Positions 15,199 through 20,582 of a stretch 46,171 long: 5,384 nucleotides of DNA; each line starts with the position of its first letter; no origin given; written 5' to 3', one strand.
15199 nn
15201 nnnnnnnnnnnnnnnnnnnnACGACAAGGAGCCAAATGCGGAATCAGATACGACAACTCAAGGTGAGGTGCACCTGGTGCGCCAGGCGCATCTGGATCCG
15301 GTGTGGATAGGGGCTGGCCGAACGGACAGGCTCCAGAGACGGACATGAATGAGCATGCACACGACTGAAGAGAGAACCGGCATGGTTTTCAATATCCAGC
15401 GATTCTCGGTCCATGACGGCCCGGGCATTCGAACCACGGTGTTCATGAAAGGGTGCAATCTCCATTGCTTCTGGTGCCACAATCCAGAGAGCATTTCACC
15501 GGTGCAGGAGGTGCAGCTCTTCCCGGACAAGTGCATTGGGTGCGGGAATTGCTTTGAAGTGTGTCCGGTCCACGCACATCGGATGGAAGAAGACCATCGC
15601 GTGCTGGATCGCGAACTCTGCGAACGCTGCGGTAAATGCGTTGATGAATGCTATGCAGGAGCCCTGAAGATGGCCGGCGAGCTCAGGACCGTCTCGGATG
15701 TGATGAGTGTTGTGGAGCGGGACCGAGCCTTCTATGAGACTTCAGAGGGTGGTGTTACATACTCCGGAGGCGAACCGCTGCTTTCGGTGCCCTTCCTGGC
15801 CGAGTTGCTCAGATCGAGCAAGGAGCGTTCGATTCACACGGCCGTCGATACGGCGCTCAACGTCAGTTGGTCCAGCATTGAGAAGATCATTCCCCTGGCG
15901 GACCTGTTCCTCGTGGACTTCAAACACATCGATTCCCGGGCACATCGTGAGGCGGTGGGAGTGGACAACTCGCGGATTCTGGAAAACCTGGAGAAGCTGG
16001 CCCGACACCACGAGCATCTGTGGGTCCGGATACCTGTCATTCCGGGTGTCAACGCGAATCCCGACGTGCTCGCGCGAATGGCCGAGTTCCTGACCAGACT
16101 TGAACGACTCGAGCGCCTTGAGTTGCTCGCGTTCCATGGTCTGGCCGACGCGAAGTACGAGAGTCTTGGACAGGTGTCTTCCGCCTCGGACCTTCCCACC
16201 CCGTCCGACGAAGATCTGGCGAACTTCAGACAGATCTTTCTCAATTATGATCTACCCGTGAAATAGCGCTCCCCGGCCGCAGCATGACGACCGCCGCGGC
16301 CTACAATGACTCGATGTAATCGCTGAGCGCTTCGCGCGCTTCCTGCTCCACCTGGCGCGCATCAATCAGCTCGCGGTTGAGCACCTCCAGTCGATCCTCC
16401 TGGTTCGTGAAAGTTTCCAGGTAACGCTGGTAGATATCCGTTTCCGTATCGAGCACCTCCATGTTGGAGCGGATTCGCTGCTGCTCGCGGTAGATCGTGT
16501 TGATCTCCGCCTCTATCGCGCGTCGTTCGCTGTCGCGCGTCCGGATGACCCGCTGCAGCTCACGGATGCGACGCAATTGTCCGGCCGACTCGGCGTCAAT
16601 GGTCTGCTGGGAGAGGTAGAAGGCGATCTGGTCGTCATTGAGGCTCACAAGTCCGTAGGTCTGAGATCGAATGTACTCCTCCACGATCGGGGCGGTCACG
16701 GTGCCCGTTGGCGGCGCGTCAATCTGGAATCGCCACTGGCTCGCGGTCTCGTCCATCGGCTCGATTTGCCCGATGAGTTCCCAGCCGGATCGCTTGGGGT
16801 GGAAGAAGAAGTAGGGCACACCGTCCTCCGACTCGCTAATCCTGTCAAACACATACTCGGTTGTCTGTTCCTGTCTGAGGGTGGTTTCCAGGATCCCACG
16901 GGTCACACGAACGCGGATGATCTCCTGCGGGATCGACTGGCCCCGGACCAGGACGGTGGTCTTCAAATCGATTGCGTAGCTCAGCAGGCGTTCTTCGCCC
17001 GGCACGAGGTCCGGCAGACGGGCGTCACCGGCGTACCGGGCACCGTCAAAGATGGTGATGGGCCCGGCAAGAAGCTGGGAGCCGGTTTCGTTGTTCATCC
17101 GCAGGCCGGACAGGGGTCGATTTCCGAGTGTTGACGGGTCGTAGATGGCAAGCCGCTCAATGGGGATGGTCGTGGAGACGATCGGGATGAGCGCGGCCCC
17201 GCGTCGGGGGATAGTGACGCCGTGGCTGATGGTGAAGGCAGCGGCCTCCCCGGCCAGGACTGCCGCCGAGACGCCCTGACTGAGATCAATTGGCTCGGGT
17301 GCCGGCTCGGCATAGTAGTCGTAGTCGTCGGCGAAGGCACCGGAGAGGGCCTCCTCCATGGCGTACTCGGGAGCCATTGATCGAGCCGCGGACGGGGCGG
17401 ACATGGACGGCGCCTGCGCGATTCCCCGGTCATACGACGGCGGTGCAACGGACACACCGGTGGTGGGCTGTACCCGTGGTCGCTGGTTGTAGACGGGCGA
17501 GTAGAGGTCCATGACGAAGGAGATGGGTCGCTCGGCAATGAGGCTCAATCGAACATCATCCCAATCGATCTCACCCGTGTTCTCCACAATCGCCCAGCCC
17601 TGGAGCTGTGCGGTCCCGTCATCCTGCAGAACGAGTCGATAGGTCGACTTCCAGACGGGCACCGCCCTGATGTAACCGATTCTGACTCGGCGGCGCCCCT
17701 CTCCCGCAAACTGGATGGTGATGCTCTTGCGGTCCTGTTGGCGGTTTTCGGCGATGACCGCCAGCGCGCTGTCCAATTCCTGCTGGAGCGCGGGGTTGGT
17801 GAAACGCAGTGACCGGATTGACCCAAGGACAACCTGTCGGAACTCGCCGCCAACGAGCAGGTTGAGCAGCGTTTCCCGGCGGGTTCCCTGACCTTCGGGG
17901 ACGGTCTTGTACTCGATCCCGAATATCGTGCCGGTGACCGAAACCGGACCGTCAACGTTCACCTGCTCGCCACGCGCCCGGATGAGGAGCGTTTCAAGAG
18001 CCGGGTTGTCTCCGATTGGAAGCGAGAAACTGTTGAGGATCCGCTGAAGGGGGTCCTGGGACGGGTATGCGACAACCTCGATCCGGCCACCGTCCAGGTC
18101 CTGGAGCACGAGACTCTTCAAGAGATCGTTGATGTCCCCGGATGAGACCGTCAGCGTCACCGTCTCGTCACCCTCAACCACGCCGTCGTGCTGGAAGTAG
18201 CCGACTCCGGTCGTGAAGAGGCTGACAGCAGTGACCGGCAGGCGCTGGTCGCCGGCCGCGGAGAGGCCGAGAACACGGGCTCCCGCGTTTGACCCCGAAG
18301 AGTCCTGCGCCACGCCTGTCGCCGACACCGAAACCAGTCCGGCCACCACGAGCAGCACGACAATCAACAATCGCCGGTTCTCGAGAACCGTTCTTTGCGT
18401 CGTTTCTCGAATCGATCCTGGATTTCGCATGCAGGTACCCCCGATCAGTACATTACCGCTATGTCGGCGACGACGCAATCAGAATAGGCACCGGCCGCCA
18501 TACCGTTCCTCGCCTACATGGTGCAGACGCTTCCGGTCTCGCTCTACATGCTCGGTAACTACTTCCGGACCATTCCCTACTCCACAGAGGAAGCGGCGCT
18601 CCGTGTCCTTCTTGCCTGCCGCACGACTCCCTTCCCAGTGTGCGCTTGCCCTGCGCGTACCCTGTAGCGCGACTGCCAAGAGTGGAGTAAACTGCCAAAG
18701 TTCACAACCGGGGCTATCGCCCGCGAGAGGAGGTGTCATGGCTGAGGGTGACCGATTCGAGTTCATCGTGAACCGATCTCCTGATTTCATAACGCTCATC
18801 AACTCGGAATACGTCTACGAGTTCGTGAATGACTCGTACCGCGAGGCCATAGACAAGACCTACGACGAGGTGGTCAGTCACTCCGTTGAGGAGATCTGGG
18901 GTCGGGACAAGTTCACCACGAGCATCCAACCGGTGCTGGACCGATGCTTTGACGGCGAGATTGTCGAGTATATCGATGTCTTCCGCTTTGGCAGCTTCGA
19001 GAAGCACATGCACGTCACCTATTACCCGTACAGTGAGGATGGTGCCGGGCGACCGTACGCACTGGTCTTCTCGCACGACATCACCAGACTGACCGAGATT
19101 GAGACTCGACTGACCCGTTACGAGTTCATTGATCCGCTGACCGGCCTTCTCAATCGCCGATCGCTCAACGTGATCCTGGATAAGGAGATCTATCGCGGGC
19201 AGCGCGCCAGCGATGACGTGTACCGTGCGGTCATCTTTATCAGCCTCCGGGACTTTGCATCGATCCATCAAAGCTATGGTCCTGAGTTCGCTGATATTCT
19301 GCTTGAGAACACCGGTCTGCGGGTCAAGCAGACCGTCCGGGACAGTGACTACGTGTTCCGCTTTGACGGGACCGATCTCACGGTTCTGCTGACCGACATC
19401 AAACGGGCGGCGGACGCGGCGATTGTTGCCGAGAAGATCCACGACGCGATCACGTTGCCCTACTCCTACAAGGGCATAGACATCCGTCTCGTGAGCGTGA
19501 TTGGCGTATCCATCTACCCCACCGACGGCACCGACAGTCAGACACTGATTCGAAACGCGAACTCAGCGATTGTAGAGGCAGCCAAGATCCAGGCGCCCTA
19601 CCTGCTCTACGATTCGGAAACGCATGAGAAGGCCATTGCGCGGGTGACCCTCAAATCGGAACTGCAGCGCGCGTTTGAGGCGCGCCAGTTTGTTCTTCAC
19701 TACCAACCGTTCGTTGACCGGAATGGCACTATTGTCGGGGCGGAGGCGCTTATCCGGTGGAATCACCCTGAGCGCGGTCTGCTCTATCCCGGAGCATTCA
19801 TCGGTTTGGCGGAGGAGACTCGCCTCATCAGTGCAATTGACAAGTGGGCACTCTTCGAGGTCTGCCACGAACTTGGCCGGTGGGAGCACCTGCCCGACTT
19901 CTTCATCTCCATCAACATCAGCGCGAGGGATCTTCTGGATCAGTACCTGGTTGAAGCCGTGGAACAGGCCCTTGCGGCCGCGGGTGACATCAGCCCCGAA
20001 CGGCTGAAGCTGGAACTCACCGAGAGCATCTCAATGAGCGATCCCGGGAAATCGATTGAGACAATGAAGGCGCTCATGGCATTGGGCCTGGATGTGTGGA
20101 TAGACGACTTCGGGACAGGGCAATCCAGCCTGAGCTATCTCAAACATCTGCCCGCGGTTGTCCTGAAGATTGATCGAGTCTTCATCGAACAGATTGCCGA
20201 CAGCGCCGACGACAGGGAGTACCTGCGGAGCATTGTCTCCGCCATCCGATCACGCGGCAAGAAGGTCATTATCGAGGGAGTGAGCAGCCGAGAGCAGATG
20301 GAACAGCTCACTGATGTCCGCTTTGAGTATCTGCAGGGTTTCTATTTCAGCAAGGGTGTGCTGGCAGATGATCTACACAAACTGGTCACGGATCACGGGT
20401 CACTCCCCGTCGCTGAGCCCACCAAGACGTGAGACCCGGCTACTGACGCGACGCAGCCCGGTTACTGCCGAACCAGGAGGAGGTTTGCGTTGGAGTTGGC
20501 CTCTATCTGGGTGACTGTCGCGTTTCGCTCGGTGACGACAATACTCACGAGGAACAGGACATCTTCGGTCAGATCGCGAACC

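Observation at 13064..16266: Atypical short glycyl-radical enzyme with a GCNW thiyl loop, LacI-linked, inside a glycoside-utilisation locus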

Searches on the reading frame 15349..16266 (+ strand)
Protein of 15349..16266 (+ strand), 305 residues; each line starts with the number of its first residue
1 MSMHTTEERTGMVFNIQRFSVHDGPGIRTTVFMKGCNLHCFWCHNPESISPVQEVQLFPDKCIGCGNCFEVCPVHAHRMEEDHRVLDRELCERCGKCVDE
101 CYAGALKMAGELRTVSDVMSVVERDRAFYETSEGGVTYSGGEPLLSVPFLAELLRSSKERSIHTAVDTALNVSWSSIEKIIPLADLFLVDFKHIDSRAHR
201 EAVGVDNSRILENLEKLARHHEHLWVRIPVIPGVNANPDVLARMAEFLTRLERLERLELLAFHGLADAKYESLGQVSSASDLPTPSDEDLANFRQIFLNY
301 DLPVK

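Call 3: search_protein_families(library=pfam, proteins=[window:15349-16266:+], max_evalue=0.01)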
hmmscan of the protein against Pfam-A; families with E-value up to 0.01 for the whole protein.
window:15349-16266:+ (305 aa): 17 families
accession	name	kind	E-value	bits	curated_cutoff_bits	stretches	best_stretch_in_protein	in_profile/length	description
PF00037.32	Fer4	-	1.7e-13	50.2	21.1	2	57-76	3-22/24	4Fe-4S binding domain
PF04055.27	Radical_SAM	-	2.8e-13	50.8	29.5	1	31-237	2-157/166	Radical SAM superfamily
PF13353.11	Fer4_12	-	1.8e-11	45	22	1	23-200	2-124/137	4Fe-4S single cluster domain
PF12837.12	Fer4_6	-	5.1e-11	42.4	25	2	59-76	6-23/24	4Fe-4S binding domain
PF13237.11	Fer4_10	-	4.6e-10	39.7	25.5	1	59-101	6-52/53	4Fe-4S dicluster domain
PF13484.11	Fer4_16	-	2.1e-08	35.2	30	1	61-80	1-20/66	4Fe-4S double cluster binding domain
PF12838.12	Fer4_7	-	7.5e-08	33.2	27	1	61-105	1-52/52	4Fe-4S dicluster domain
PF13187.11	Fer4_9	-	2.3e-07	31.1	27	1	61-105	1-51/52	4Fe-4S dicluster domain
PF14697.11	Fer4_21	-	1.1e-06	29.2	35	2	60-108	6-59/59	4Fe-4S dicluster domain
PF12797.12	Fer4_2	-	1.7e-06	28.1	24.5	1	59-74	7-22/22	4Fe-4S binding domain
PF13534.11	Fer4_17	-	0.00019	22.3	22.2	0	61-86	1-26/61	4Fe-4S dicluster domain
PF12800.12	Fer4_4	-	0.00019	21.9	24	1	59-74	1-16/17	4Fe-4S binding domain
PF13459.11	Fer4_15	-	0.00029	21.9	22.4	0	86-101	3-18/66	4Fe-4S single cluster domain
PF13183.11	Fer4_8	-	0.00033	21.6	27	1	60-81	3-25/68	4Fe-4S dicluster domain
PF25160.1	LdpA_Fe-S-bd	-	0.0012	19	27.6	1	52-76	18-42/49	LdpA Fe-S cluster-binding domain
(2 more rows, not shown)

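Call 4: search_protein_families(library=ncbifam, proteins=[window:15349-16266:+], max_evalue=0.01)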
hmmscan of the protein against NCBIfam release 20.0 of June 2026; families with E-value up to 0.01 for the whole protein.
window:15349-16266:+ (305 aa): 84 families (the best 25 are shown)
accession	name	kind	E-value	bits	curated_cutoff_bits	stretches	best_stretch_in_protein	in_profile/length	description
TIGR02494.1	PFLE_PFLC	subfamily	3.7e-107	358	174.35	1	13-300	1-292/293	glycyl-radical enzyme activating protein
NF043069.1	T4HPD_activ_SAM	equivalog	7.6e-102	340.7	425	1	11-305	2-296/299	trans-4-hydroxy-L-proline dehydratase activase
NF048010.1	SfplDhtActHpsHDes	equivalog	8.7e-88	294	430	1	7-295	2-296/298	(2S)-3-sulfopropanediol dehydratase activating enzyme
TIGR04395.1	cutC_activ_rSAM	equivalog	2.9e-84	283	360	1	8-305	2-305/309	choline TMA-lyase-activating enzyme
NF048008.1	SfplDhtActHpfHKleb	equivalog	2.4e-83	280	500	1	12-277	1-273/308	(2S)-3-sulfopropanediol dehydratase activating enzyme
NF033719.1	ind_deCO2_activ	equivalog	1.6e-82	277.2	425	1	11-297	1-293/302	indoleacetate decarboxylase activase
NF033717.2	HPDL_rSAM_activ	equivalog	1.5e-76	257.6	420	1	9-301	2-300/311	4-hydroxyphenylacetate decarboxylase activase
TIGR04003.1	rSAM_BssD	equivalog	3.3e-72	243.3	496.45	1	12-277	2-274/314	[benzylsuccinate synthase]-activating enzyme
NF007483.0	PRK10076.1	equivalog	4.7e-60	203.2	326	2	90-296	75-280/292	[formate-C-acetyltransferase]-activating enzyme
TIGR02493.1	PFLA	equivalog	1.8e-54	184.6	231.75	2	108-298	41-233/235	pyruvate formate-lyase-activating protein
TIGR04041.1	activase_YjjW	hypoth_equivalog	1.5e-53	182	250.2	1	11-292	2-260/276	YjjW family glycine radical enzyme activase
NF008356.0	PRK11145.1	equivalog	2e-45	155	375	2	109-302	47-242/246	pyruvate formate lyase 1-activating protein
TIGR02495.1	NrdG2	equivalog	1.6e-16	60.2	131.15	2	15-56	4-45/193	anaerobic ribonucleoside-triphosphate reductase activating protein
NF040864.1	HgcB_ferredoxin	equivalog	1.4e-11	44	99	1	52-110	6-65/93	mercury methylation ferredoxin HgcB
TIGR02491.1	NrdG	equivalog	5.3e-11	42.7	126.1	1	14-50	3-39/154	anaerobic ribonucleoside-triphosphate reductase activating protein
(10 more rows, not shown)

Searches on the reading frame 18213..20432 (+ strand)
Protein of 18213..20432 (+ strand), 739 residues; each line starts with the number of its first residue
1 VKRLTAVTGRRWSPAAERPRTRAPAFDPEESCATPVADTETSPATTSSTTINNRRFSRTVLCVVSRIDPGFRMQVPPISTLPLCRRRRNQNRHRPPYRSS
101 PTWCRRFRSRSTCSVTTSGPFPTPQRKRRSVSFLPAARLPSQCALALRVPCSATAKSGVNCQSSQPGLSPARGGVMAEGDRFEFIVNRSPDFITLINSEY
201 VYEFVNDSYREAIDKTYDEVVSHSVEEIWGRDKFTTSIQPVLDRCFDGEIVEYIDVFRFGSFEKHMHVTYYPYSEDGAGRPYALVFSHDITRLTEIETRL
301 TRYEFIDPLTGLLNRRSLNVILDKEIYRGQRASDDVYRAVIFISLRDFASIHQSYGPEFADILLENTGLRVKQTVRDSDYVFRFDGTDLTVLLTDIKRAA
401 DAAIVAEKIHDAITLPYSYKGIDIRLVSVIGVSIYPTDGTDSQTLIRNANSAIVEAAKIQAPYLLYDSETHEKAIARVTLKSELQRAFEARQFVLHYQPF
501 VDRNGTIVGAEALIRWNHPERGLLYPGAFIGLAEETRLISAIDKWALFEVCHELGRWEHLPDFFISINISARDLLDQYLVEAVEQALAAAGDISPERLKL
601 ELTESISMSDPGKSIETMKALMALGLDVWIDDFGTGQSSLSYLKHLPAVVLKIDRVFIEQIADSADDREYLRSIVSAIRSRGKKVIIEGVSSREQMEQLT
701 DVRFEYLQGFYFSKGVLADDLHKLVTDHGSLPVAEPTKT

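Call 9: search_protein_families(library=pfam, proteins=[window:18213-20432:+], max_evalue=0.0001)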
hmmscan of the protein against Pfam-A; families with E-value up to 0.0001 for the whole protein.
window:18213-20432:+ (739 aa): 3 families
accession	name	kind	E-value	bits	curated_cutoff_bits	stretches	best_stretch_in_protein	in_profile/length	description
PF00563.25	EAL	-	1.9e-65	221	31.3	1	483-714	3-235/236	EAL domain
PF00990.26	GGDEF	-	3.1e-27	95.7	23.8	1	306-457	3-155/161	Diguanylate cyclase, GGDEF domain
PF08448.16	PAS_4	-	4.3e-08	33.8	23.1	1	187-293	2-108/110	PAS fold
